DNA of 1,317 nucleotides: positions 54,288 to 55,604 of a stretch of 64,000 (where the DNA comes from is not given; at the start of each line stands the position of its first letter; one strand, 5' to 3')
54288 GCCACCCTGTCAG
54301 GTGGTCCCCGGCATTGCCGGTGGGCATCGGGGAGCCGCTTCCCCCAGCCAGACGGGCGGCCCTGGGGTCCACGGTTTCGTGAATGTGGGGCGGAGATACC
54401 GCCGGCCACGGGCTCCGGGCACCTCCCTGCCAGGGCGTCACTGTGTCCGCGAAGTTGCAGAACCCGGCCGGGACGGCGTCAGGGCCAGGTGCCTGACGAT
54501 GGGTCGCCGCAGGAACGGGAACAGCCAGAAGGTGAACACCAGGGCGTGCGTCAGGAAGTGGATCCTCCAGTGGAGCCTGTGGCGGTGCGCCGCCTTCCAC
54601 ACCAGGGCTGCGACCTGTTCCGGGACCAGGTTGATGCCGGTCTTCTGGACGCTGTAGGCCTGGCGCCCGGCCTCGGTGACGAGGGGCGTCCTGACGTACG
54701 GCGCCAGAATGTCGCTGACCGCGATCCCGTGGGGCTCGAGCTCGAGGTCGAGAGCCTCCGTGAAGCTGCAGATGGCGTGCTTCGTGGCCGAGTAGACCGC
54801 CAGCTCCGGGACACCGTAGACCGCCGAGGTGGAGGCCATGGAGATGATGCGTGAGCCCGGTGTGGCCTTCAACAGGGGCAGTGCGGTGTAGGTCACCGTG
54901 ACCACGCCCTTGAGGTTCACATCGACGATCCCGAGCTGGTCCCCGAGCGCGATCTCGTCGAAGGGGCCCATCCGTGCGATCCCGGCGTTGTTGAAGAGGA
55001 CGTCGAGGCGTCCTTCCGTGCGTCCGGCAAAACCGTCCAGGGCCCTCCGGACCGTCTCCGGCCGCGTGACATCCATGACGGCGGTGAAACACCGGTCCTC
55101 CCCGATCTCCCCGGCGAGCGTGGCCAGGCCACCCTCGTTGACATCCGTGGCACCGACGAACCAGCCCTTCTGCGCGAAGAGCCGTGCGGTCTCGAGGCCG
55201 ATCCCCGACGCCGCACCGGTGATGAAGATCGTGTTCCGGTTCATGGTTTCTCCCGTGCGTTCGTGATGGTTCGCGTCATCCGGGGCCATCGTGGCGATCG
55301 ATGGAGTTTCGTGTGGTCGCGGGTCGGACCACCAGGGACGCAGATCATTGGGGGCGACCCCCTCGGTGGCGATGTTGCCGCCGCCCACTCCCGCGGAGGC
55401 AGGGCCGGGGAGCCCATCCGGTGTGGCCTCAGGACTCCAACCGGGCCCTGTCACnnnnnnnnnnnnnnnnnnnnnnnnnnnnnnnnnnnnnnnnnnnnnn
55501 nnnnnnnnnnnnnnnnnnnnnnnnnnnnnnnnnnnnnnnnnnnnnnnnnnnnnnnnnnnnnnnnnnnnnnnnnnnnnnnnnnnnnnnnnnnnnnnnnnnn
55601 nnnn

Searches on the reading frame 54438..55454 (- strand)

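Call 69: search_protein_families(library=pfam, proteins=[window:54438-55454:-], max_evalue=0.00001)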
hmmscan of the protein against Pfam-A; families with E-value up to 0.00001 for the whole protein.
window:54438-55454:- (338 aa): 2 families
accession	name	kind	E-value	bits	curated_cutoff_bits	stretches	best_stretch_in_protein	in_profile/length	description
PF00106.31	adh_short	-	1.6e-46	158.7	26.6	1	75-263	2-191/195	short chain dehydrogenase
PF13561.12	adh_short_C2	-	1.8e-34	119.8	27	1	80-264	1-186/236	Enoyl-(Acyl carrier protein) reductase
